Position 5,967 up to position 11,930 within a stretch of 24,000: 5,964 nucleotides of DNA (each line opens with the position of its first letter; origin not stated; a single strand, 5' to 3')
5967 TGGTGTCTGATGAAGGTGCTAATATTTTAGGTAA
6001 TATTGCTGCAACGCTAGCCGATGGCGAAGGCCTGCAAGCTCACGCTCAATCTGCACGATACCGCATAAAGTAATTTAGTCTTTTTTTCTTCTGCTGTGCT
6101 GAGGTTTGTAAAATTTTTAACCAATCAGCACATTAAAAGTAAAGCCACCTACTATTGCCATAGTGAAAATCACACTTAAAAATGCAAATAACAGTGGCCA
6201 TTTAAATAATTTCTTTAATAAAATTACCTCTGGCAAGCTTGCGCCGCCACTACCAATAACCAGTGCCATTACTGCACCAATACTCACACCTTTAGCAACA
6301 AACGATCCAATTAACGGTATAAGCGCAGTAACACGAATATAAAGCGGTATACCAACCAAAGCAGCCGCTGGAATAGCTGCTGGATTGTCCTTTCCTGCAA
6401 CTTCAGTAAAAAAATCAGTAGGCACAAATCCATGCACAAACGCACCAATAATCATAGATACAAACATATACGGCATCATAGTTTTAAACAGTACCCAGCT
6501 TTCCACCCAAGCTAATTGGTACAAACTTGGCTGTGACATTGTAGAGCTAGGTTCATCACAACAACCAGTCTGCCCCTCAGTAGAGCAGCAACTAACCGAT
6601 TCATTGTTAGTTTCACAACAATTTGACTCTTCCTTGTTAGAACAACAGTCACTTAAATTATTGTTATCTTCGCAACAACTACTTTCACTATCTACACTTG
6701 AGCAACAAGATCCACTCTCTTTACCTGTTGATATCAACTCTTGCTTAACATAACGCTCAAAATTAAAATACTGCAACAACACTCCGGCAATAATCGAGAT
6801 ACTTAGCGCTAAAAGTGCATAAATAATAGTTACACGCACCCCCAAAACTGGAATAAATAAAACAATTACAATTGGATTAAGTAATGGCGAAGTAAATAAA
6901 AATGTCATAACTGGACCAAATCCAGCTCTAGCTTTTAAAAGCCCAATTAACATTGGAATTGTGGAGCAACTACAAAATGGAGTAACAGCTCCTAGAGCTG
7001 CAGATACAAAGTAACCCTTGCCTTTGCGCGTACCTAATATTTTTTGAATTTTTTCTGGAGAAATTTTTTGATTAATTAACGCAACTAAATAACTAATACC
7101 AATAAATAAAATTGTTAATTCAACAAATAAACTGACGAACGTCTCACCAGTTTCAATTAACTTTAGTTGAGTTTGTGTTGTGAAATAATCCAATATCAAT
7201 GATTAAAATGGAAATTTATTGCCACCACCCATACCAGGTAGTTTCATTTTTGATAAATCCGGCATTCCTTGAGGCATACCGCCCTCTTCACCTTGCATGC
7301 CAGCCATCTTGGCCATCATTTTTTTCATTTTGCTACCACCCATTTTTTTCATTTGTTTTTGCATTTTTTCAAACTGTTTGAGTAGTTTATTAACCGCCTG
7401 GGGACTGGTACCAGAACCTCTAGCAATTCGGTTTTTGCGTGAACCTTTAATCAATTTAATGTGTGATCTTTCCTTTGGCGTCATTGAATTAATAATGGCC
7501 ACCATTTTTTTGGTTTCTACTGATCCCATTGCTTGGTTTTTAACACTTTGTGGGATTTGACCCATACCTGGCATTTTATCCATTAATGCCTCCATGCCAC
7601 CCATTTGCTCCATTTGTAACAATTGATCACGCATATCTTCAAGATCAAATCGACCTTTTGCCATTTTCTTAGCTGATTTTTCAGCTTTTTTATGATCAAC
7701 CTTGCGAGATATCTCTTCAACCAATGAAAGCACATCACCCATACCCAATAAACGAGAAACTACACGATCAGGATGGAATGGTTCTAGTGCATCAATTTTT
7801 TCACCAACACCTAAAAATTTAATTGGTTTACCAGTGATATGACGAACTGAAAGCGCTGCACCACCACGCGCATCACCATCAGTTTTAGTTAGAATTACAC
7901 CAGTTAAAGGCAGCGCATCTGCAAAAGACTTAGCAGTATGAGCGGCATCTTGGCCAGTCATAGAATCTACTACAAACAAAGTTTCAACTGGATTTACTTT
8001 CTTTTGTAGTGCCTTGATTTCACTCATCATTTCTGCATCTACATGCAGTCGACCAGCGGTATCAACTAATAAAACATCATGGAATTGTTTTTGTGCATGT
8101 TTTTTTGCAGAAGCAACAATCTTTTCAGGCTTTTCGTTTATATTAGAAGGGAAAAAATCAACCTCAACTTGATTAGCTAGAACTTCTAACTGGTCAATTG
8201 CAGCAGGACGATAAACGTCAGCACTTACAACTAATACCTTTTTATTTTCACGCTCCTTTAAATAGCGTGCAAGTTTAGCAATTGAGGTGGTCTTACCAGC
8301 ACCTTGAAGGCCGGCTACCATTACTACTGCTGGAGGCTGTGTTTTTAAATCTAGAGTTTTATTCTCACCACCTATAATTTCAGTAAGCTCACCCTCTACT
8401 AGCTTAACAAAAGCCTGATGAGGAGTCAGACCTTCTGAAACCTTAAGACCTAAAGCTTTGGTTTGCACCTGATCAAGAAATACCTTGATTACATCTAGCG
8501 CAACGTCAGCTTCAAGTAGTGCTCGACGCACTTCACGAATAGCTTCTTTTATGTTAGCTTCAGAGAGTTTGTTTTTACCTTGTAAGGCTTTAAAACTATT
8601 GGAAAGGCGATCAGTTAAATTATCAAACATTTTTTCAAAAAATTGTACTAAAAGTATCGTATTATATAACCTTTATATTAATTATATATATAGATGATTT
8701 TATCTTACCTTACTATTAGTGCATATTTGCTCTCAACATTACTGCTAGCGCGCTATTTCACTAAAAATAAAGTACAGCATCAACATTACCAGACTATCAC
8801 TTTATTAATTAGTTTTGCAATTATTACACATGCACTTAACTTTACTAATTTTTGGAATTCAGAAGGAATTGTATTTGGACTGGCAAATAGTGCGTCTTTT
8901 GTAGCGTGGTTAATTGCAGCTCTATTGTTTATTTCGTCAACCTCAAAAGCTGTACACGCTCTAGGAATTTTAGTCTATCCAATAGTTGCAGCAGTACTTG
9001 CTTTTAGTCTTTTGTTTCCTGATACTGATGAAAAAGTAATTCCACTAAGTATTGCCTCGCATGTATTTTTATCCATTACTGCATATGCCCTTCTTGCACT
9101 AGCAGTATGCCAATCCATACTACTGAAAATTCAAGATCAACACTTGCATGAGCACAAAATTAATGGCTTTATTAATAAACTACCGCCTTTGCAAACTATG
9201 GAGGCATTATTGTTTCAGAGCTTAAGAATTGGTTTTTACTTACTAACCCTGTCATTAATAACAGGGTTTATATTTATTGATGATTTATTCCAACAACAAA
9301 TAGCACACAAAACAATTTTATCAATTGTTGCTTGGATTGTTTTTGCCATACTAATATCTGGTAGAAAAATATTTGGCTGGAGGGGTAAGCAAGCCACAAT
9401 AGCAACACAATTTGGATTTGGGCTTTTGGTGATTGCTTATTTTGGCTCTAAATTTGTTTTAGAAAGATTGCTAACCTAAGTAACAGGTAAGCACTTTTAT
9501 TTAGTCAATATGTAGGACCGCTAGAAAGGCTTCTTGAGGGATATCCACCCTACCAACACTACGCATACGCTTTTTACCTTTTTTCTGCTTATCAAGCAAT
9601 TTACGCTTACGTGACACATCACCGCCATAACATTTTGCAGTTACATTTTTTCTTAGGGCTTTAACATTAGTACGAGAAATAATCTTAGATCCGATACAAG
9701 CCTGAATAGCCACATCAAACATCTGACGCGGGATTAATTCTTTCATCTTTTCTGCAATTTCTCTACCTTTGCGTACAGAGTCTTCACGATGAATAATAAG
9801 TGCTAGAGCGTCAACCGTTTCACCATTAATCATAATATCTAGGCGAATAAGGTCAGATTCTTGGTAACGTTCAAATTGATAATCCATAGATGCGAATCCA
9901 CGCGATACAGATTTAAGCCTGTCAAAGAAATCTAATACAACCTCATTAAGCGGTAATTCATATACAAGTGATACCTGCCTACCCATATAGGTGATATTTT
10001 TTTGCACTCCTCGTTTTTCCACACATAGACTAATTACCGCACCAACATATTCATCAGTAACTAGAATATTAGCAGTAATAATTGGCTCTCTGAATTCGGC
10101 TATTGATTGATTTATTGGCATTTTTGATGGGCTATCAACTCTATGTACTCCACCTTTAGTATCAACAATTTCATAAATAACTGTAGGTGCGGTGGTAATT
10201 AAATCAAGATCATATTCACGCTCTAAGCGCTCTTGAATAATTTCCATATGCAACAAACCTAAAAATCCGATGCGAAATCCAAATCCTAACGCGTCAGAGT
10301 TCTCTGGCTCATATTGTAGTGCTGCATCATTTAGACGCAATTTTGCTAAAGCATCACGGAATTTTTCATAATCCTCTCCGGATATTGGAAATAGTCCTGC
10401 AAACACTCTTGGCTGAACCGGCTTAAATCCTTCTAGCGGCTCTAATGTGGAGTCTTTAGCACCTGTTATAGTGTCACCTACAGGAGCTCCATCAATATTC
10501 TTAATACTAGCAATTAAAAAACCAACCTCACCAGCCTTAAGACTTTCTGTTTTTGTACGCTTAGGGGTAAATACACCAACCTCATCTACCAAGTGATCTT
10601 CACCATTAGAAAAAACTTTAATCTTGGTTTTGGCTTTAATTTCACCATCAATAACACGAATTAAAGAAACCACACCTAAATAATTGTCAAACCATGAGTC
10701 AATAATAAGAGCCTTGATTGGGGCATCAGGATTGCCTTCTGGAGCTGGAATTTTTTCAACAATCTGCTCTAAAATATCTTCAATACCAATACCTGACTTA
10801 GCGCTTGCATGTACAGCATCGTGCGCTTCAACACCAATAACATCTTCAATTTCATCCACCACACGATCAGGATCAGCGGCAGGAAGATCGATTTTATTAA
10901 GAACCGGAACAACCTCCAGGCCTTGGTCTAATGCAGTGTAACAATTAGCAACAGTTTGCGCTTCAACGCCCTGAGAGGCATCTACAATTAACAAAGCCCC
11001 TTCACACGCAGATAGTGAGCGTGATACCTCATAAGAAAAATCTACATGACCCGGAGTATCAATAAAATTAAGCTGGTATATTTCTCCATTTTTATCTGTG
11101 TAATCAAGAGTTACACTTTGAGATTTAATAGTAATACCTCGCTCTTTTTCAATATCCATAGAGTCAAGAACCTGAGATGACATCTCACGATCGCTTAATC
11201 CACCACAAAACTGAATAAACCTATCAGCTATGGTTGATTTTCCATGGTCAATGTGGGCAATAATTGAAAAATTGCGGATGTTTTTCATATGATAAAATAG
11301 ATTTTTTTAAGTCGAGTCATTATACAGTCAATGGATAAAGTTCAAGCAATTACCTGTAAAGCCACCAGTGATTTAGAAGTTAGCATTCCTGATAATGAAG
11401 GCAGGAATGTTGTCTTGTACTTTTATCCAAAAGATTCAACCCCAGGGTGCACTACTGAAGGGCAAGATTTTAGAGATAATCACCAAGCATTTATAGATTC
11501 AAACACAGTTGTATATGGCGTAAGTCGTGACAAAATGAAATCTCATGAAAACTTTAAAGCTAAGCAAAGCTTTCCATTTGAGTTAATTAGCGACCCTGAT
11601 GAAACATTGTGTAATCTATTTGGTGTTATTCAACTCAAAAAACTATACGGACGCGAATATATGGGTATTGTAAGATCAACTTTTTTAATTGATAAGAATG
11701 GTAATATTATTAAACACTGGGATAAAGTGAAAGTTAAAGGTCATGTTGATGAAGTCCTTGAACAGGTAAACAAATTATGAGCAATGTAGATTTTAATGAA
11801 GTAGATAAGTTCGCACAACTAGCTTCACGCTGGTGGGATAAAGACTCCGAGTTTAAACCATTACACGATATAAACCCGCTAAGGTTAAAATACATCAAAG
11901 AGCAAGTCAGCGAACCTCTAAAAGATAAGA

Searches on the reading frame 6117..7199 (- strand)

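Call 37: search_protein_families(library=pfam, proteins=[window:6117-7199:-], max_evalue=0.00001)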
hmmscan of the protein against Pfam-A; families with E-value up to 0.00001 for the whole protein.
window:6117-7199:- (360 aa): 1 family
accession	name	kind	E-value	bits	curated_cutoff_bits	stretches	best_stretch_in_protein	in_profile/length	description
PF03773.19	ArsP_1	-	2.8e-49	168.3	32.3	1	20-356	8-293/294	Predicted permease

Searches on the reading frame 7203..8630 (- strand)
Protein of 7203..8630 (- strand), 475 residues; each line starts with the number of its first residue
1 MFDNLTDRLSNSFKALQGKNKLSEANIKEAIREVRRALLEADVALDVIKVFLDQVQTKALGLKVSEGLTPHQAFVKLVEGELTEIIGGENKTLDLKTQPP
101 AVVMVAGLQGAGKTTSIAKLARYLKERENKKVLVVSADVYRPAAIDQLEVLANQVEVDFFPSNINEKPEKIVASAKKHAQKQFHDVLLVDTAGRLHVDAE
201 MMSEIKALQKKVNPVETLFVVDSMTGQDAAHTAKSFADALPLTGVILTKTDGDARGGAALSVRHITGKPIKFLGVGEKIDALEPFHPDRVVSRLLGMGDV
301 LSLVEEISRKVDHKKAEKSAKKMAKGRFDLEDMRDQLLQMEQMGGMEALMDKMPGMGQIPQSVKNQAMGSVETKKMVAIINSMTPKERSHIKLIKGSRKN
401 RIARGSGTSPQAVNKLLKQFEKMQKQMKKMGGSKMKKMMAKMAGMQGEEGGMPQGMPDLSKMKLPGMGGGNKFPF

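Call 37: search_protein_families(library=pfam, proteins=[window:7203-8630:-], max_evalue=0.00001)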
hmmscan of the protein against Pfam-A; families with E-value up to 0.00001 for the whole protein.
window:7203-8630:- (475 aa): 7 families
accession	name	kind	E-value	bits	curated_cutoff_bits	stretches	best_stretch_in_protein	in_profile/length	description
PF00448.28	SRP54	-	5.5e-76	255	22.7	1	100-296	1-196/196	SRP54-type protein, GTPase domain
PF02978.25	SRP_SPB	-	7.7e-30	103.6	27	1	327-427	1-91/91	Signal peptide binding domain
PF02881.24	SRP54_N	-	8.2e-17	61.6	22.4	1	5-82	1-75/75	SRP54-type protein, helical bundle domain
PF13401.12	AAA_22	-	6.5e-08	33.4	27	1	101-215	6-116/130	AAA domain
PF01656.29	CbiA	-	8.3e-08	32.7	25.4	1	107-256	6-89/125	CobQ/CobB/MinD/ParA nucleotide binding domain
PF06414.18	Zeta_toxin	-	2.4e-07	30.8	22.3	1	96-206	12-118/199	Zeta toxin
PF02492.25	cobW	-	9e-07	29.1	20.7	1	102-251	2-154/180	CobW/HypB/UreG, nucleotide-binding domain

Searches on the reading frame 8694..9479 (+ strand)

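Call 37: search_protein_families(library=pfam, proteins=[window:8694-9479:+], max_evalue=0.00001)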
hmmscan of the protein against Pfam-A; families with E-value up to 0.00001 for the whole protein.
window:8694-9479:+ (261 aa): 1 family
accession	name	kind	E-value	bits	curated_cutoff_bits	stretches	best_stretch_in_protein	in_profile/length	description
PF01578.25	Cytochrom_C_asm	-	1.2e-29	103.9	29.9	1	63-259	4-211/212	Cytochrome C assembly protein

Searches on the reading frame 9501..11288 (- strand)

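Call 37: search_protein_families(library=pfam, proteins=[window:9501-11288:-], max_evalue=0.00001)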
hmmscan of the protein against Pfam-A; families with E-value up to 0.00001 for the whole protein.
window:9501-11288:- (595 aa): 4 families
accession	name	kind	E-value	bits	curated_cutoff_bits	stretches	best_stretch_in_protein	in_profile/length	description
PF00009.33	GTP_EFTU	-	3.8e-54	183.6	26.5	1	2-181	1-187/188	Elongation factor Tu GTP binding domain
PF06421.17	LepA_C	-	1.3e-48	164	29.7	1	487-592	1-106/107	GTP-binding protein LepA C-terminus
PF00679.30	EFG_C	-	3.4e-19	69.1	27.9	1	399-480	2-83/89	Elongation factor G C-terminus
PF03144.31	GTP_EFTU_D2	-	6.8e-08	33.3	30.3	1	205-275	1-73/73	Elongation factor Tu domain 2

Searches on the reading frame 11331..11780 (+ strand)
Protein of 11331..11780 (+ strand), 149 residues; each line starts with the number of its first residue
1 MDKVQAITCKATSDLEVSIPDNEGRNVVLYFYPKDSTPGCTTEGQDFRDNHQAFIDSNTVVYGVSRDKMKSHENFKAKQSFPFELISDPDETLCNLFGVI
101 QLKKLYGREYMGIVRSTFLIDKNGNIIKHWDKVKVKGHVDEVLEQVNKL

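Call 37: search_protein_families(library=pfam, proteins=[window:11331-11780:+], max_evalue=0.00001)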
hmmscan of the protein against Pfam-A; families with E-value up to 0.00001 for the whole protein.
window:11331-11780:+ (149 aa): 2 families
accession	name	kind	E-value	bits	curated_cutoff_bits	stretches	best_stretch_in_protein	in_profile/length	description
PF00578.27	AhpC-TSA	-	9.3e-32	110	26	1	2-127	3-122/124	AhpC/TSA family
PF08534.16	Redoxin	-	1.3e-11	44.9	26.6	1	2-129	4-131/148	Redoxin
